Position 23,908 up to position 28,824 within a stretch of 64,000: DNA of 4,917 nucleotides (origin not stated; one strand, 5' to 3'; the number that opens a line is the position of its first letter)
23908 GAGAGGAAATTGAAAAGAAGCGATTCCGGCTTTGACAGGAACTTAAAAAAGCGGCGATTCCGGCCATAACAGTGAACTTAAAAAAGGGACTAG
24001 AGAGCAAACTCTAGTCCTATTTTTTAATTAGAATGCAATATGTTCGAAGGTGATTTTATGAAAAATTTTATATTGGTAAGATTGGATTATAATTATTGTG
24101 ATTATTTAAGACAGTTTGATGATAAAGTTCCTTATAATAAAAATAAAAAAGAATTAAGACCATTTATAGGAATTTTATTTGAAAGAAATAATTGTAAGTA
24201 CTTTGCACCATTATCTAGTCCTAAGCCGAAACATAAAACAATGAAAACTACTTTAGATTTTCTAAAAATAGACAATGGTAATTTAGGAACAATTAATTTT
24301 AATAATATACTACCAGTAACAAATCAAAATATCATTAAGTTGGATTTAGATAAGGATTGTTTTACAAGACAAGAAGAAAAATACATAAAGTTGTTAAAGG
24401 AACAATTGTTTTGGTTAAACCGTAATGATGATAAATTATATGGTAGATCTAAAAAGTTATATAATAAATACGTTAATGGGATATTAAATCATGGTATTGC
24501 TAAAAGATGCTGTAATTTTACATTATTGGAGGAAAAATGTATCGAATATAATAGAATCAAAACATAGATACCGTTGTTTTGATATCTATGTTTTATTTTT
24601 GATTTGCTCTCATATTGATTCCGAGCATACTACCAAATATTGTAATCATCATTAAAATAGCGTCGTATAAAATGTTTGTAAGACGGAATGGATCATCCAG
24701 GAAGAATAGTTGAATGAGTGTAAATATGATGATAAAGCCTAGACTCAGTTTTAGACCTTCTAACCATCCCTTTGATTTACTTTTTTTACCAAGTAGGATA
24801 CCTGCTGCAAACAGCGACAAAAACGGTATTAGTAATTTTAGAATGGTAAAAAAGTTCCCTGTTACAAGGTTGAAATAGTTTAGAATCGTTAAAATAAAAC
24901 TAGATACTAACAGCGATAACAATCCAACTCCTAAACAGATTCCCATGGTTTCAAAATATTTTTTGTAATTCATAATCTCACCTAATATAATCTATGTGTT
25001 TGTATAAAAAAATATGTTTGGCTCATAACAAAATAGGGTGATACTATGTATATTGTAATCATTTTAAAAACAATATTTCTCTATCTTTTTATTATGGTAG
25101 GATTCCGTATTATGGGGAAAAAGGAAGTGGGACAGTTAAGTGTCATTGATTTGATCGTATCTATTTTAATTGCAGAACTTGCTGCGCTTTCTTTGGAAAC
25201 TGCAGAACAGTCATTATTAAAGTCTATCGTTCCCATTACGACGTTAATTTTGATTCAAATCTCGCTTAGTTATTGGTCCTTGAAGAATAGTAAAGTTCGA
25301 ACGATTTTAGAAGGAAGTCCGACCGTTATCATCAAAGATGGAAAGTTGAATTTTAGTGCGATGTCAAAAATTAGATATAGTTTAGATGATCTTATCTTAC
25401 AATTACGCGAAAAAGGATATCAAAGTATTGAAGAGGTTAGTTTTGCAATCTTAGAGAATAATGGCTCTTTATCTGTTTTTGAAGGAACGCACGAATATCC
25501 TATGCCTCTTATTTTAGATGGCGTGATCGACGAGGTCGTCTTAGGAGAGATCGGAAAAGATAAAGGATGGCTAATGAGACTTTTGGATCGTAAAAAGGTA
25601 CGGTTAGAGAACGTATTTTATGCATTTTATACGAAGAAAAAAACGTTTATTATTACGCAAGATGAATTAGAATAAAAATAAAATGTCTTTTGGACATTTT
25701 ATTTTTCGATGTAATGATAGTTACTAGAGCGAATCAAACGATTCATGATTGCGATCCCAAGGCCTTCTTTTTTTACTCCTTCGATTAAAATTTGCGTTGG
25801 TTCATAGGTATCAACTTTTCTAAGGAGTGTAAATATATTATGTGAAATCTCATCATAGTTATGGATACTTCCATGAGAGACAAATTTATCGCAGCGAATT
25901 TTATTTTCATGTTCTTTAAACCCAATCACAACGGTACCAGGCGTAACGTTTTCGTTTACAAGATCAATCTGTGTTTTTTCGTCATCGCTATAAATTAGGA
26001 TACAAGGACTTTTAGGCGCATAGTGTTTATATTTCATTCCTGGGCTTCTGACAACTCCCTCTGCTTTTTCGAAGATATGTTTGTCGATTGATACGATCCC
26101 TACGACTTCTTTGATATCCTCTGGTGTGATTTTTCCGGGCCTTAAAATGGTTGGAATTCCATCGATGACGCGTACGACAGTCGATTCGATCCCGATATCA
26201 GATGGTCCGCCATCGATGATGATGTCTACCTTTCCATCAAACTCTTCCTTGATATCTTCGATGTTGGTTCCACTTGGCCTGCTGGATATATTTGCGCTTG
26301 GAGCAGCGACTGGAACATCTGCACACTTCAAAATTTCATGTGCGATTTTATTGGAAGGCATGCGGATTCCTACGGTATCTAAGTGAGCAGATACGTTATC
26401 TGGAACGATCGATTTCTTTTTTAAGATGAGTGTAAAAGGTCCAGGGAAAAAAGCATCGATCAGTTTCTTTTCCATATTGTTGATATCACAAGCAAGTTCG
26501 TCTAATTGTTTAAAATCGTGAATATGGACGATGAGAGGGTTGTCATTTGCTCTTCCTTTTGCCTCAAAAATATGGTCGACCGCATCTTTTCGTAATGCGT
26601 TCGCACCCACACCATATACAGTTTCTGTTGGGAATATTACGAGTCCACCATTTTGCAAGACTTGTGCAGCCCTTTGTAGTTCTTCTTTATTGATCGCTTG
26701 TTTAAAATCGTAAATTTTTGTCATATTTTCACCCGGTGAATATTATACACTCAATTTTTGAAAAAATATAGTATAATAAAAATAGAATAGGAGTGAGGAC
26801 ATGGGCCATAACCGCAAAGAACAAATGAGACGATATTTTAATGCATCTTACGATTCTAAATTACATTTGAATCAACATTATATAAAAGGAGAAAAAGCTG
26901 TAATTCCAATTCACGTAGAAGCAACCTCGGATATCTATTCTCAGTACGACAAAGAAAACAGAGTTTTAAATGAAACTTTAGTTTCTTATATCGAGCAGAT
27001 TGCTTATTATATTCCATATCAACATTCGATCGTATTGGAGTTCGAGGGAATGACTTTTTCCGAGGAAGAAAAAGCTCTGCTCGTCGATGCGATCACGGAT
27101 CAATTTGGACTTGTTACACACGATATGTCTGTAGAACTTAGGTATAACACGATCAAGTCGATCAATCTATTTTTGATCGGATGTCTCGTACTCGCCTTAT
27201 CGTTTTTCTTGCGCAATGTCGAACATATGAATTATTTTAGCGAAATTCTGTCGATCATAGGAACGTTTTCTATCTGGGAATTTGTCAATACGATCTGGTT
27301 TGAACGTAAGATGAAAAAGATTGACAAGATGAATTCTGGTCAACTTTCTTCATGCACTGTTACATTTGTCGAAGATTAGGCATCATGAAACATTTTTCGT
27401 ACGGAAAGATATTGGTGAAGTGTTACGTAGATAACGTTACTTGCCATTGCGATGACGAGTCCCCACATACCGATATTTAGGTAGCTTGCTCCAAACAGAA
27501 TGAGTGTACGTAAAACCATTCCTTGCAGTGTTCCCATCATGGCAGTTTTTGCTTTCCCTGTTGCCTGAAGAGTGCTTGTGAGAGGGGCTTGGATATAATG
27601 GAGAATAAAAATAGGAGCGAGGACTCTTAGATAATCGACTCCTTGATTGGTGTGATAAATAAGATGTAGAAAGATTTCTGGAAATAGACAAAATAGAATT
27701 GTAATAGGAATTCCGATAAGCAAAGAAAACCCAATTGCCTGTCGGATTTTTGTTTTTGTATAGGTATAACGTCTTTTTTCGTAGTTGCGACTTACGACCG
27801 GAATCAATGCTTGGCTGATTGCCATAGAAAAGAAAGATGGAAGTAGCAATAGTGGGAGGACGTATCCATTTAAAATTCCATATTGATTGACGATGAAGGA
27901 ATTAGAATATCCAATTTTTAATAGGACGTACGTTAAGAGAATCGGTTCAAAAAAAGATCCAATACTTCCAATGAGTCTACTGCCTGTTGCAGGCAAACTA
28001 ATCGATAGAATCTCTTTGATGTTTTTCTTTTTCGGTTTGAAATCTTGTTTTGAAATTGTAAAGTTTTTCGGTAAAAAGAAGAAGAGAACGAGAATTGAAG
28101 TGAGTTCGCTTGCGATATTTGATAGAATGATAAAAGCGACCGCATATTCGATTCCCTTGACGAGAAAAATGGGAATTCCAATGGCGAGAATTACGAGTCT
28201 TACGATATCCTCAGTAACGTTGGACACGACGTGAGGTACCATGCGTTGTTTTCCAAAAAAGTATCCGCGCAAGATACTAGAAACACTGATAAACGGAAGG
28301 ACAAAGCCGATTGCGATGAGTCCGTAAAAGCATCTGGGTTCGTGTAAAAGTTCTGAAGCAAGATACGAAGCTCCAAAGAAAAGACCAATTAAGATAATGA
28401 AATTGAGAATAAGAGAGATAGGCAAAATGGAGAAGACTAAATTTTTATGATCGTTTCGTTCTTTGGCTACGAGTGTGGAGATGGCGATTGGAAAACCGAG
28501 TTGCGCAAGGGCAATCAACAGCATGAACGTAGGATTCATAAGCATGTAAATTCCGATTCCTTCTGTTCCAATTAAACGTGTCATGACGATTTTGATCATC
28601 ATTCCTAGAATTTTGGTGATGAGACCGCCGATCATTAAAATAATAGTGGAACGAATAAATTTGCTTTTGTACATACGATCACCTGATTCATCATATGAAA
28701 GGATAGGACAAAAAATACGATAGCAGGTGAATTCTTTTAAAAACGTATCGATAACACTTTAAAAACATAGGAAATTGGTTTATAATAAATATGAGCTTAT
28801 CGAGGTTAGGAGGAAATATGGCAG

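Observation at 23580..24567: Type III toxin-antitoxin (ToxIN/AbiQ-like) module with an RNA repeat antitoxin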

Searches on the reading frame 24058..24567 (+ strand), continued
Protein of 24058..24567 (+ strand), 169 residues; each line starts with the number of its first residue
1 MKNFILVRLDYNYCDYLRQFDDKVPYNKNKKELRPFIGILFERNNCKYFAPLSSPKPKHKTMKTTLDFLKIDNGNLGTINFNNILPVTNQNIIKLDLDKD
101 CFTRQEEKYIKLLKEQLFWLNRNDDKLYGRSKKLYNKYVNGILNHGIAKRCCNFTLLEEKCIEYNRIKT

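Call 37: get_annotated_region(hit=H2, flank=1000)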
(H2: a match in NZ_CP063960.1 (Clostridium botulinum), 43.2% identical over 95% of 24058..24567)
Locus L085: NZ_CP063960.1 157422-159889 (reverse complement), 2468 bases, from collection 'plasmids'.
description: Clostridium botulinum strain 3859/11 plasmid p1, complete sequence
organism: Clostridium botulinum (NCBI taxid 1491)
taxonomy: Bacteria; Bacillota; Clostridia; Eubacteriales; Clostridiaceae; Clostridium; Clostridium botulinum
host: -; source: Bovine,feces; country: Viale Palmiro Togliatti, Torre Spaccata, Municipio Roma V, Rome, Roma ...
typing (MOB-suite, as given by PLSDB): non-mobilizable
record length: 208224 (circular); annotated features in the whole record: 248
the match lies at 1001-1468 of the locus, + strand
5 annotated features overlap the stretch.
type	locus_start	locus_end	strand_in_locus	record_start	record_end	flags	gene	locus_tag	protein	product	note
CDS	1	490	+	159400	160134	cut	-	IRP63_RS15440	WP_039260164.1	mono-ADP-ribosyltransferase C3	-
predicted_resistance_gene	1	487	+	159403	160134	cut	c3bot2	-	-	C3 toxin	predicted by amrfinderplus; class ; identity 98.77%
CDS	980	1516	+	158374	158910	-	-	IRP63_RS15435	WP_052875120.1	type III toxin-antitoxin system ToxN/AbiQ family toxin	-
CDS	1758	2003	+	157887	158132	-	-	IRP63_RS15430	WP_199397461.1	hypothetical protein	-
CDS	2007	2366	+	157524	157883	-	-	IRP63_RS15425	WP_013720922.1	hypothetical protein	-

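Call 54: predict_structure(alignment_id=A1)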
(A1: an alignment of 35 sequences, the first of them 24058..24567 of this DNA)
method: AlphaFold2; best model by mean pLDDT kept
length: 169 residues; sequences in the alignment: 35
mean_pLDDT: 87.1   pTM: 0.80
mean pLDDT of the five models: 87.1, 85.7, 83.0, 73.6, 72.9
residues with pLDDT >= 90: 90; 70-90: 65; 50-70: 13; < 50: 1
segments of 3 or more residues with pLDDT < 50: none
pLDDT, mean of each block of 10 residues (from residue 1): 80 92 81 68 77 91 87 93 91 89 90 93 87 92 94 94 84
secondary structure, 60 per line:
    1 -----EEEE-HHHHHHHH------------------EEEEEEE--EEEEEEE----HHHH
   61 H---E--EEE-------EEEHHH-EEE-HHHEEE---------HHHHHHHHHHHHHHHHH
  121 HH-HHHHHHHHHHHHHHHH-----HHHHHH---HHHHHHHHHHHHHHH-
elements in order: E6-9 H11-18 E37-43 E46-52 H57-61 E68-70 E78-80 E85-87 E92-94 H104-122 H124-139 H145-150 H154-168

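Call 58: find_related_loci(query=A1, collection=viral_contigs, flank=5000)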
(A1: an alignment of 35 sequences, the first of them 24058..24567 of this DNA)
Query A1 (169 aa) in viral_contigs; peptide patterns used: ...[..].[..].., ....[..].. (x = any residue, [..] = any of these).
108 stretches matched a pattern; 59 encode a relative of the query (tblastn E <= 1e-3); 59 distinct loci.
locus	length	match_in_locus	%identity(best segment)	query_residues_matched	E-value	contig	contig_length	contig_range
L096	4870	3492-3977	46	6-161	1e-40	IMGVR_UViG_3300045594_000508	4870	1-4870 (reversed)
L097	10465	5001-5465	40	9-164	1e-31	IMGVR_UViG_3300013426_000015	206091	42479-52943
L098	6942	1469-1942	39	1-165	3e-31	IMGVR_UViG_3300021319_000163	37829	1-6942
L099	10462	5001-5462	39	13-167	5e-30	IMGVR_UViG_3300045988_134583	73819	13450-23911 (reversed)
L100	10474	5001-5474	38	1-165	1e-29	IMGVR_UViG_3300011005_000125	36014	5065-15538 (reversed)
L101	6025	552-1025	37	1-165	1e-29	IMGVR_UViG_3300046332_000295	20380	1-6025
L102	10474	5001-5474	36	1-165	1e-29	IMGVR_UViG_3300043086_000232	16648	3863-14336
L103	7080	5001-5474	36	1-165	1e-29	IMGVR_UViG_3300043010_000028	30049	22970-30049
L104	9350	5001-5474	36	1-165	6e-29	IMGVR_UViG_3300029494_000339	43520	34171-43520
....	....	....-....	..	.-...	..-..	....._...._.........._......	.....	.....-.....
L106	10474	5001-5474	35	1-165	1e-28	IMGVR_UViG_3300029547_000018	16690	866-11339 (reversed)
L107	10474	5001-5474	35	1-165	1e-28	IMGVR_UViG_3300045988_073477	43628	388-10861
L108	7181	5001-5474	35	1-165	2e-28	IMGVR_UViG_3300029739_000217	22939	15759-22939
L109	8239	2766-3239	33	1-165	3e-28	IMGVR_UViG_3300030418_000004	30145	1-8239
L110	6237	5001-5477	31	1-165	2e-28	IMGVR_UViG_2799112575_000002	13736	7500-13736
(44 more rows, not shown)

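Call 59: fold_search(model_id=the predicted structure, library=pdb)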
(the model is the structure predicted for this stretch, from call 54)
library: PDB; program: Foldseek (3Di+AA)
matches with E <= 10: 140; with E <= 0.001: 4
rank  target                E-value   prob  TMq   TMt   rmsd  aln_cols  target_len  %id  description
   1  4ato_A                1.0e-10  1.00  0.79  0.79   3.3       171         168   29  New insights into the mechanism of bacterial Type III toxin-antitoxin systems: selective toxin inhibition by a non-cod (released 2012-12-26)
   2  7d8o_A                6.3e-10  1.00  0.79  0.82   2.5       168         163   31  Crystal structure of E. coli ToxIN type III toxin-antitoxin complex (released 2022-01-05)
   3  2xd0_A                6.3e-10  1.00  0.76  0.79   2.9       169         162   30  A processed non-coding RNA regulates a bacterial antiviral system (released 2011-01-12)
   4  4glk                  2.4e-08  1.00  0.76  0.78   3.3       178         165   26  Structure and activity of AbiQ, a lactococcal anti-phage endoribonuclease belonging to the type-III toxin-antitoxin syst (released 2013-01-16)
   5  4rmo_A                1.5e-02  0.99  0.52  0.56   7.4       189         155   14  Crystal Structure of the CptIN Type III Toxin-Antitoxin System from Eubacterium rectale (released 2015-09-30)
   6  4mzt_A                9.5e-02  0.69  0.31  0.43  10.1       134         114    7  MazF from S. aureus crystal form II, C2221, 2.3 A (released 2014-05-21)
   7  9g7k_B                1.5e-01  0.41  0.28  0.37  10.4       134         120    8  Staphylococcus aureus MazF in complex with Nanobody 12 (released 2024-07-31)
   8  9g7k_A                2.2e-01  0.35  0.29  0.38  10.6       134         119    8  Staphylococcus aureus MazF in complex with Nanobody 12 (released 2024-07-31)
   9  4mzp_E                2.9e-01  0.30  0.28  0.40  11.1       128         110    8  MazF from S. aureus crystal form III, C2221, 2.7 A (released 2014-05-21)
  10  4mdx_A                2.9e-01  0.25  0.28  0.38  10.7       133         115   10  Crystal structure of Bacillus subtilis MazF in complex with RNA (released 2013-10-23)
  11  6kyt_A                5.2e-01  0.23  0.29  0.40   9.0       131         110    9  The structure of the M. tb toxin MazEF-mt1 complex (released 2020-08-05)
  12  9e9v_p                8.3e-01  0.04  0.15  0.15  15.9       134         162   12  Structural Insights into HIV-1 Vif-Mediated Ubiquitination and Degradation of APOBEC3H (released 2026-03-11)
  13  4n9f_b                8.8e-01  0.06  0.17  0.17  16.3       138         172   11  Crystal structure of the Vif-CBFbeta-CUL5-ElOB-ElOC pentameric complex (released 2014-01-08)
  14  8szk_G                8.8e-01  0.05  0.17  0.16  15.9       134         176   11  The cryo-EM structure of PPP2R5A/HIV-1 Vif/CBFb/EloB/EloC complex (released 2024-06-05)
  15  6kys_B                1.1e+00  0.15  0.29  0.38  10.0       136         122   10  The structure of the M. tb toxin MazF-mt1 (released 2020-08-05)
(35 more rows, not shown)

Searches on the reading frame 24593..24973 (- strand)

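Call 42: search_protein_families(library=pfam, proteins=[window:24593-24973:-], max_evalue=0.001)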
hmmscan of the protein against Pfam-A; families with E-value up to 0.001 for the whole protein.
window:24593-24973:- (126 aa): 1 family
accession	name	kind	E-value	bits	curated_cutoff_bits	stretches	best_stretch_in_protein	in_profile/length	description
PF12670.12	DUF3792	-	3.9e-13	50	31.3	1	9-118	4-115/115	Protein of unknown function (DUF3792)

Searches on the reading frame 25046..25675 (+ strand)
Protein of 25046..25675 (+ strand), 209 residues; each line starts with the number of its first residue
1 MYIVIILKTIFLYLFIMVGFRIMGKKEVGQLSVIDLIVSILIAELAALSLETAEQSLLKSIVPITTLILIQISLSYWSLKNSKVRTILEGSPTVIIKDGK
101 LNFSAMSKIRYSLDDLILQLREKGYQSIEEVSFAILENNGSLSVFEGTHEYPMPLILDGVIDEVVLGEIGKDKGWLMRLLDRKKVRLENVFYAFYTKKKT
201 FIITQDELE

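Call 42: search_protein_families(library=pfam, proteins=[window:25046-25675:+], max_evalue=0.001)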
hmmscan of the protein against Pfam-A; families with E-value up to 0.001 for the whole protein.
window:25046-25675:+ (209 aa): 1 family
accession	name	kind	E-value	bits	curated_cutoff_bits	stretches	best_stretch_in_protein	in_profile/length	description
PF04239.17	DUF421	-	7.1e-36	123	23.6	1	79-195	1-128/129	YetF C-terminal domain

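Call 46: find_encoding_contigs(protein=window:25046-25675:+, flank=4000, max_places=10)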
Protein window:25046-25675:+ (209 aa): 22 contigs read that carry it; 10 places shown.
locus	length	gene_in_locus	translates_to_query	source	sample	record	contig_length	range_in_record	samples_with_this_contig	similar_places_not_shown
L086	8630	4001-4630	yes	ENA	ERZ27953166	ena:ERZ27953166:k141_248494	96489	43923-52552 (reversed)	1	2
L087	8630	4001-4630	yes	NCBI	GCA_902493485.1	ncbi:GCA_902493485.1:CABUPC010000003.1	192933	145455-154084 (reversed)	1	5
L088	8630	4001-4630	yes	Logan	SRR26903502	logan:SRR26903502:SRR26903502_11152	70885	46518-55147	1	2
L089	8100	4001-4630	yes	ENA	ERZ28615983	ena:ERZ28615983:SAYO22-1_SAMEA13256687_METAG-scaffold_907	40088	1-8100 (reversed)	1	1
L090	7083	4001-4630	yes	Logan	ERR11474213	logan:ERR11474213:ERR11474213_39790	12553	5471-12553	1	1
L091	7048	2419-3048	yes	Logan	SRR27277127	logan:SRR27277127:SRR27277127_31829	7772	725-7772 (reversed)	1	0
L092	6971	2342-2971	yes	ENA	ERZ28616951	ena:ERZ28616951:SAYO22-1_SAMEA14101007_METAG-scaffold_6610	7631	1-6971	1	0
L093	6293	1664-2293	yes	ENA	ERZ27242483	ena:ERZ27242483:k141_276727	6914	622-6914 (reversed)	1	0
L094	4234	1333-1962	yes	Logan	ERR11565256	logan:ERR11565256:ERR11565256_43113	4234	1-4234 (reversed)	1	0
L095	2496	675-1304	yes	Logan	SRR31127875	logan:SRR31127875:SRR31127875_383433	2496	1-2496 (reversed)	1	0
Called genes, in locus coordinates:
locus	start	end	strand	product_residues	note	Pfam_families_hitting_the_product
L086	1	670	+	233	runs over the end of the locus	PF00117:GATase, PF07722:Peptidase_C26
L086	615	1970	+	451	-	PF01225:Mur_ligase (weak), PF08245:Mur_ligase_M, PF02875:Mur_ligase_C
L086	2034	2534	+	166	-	PF00293:NUDIX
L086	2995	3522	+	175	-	PF13958:ToxN_toxin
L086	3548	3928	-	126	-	PF12670:DUF3792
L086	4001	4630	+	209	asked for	PF04239:DUF421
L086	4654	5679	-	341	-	PF01300:Sua5_yciO_yrdC, PF03481:Sua5_C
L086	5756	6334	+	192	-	-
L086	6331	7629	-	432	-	PF01943:Polysacc_synt, PF13440:Polysacc_synt_3 (weak), PF01554:MatE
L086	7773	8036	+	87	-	PF13797:Post_transc_reg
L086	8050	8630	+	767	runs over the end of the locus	PF21760:SecD_1st, PF22599:SecDF_P1_head, PF02355:SecD_SecF_C, PF07549:Sec_GG, PF02355:SecD_SecF_C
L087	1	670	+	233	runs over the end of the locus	PF00117:GATase, PF07722:Peptidase_C26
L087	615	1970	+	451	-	PF01225:Mur_ligase (weak), PF08245:Mur_ligase_M, PF02875:Mur_ligase_C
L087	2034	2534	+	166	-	PF00293:NUDIX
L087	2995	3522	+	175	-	PF13958:ToxN_toxin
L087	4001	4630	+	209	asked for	PF04239:DUF421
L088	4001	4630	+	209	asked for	PF04239:DUF421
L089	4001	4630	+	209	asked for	PF04239:DUF421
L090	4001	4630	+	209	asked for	PF04239:DUF421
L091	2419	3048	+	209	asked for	PF04239:DUF421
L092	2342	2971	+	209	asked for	PF04239:DUF421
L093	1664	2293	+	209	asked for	PF04239:DUF421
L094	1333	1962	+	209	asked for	PF04239:DUF421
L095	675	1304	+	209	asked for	PF04239:DUF421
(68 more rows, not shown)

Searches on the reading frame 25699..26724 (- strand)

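Call 42: search_protein_families(library=pfam, proteins=[window:25699-26724:-], max_evalue=0.001)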
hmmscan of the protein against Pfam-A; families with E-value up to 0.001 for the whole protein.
window:25699-26724:- (341 aa): 2 families
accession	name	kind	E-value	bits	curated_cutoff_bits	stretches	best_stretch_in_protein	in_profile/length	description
PF01300.24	Sua5_yciO_yrdC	-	5.8e-58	195.7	25.1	1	21-197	1-178/178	Telomere recombination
PF03481.19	Sua5_C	-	1e-28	101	22.9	1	199-333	1-134/136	Threonylcarbamoyl-AMP synthase, C-terminal domain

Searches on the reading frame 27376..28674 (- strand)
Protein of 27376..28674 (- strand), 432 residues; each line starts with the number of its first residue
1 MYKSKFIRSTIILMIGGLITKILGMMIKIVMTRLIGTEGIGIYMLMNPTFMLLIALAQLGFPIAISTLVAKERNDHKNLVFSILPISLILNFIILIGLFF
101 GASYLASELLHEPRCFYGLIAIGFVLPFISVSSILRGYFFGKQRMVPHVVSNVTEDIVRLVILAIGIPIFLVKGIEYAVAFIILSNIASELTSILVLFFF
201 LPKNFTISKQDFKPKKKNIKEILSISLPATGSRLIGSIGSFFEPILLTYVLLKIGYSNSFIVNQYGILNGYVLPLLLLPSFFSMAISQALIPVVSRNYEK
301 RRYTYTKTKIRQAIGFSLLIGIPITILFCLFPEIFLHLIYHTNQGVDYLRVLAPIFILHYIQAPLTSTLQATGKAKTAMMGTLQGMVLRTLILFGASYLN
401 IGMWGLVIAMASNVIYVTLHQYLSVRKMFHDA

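Call 42: search_protein_families(library=pfam, proteins=[window:27376-28674:-], max_evalue=0.001)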
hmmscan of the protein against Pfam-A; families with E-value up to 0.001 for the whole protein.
window:27376-28674:- (432 aa): 3 families
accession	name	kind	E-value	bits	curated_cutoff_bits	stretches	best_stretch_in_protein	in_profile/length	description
PF01943.22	Polysacc_synt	-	8.7e-39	134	28.2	1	7-296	2-272/274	Polysaccharide biosynthesis protein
PF01554.23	MatE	-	4.7e-15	56.1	24.9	1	273-391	35-157/161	MatE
PF13440.11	Polysacc_synt_3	-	6e-11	42.6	23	2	30-340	1-284/293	Polysaccharide biosynthesis protein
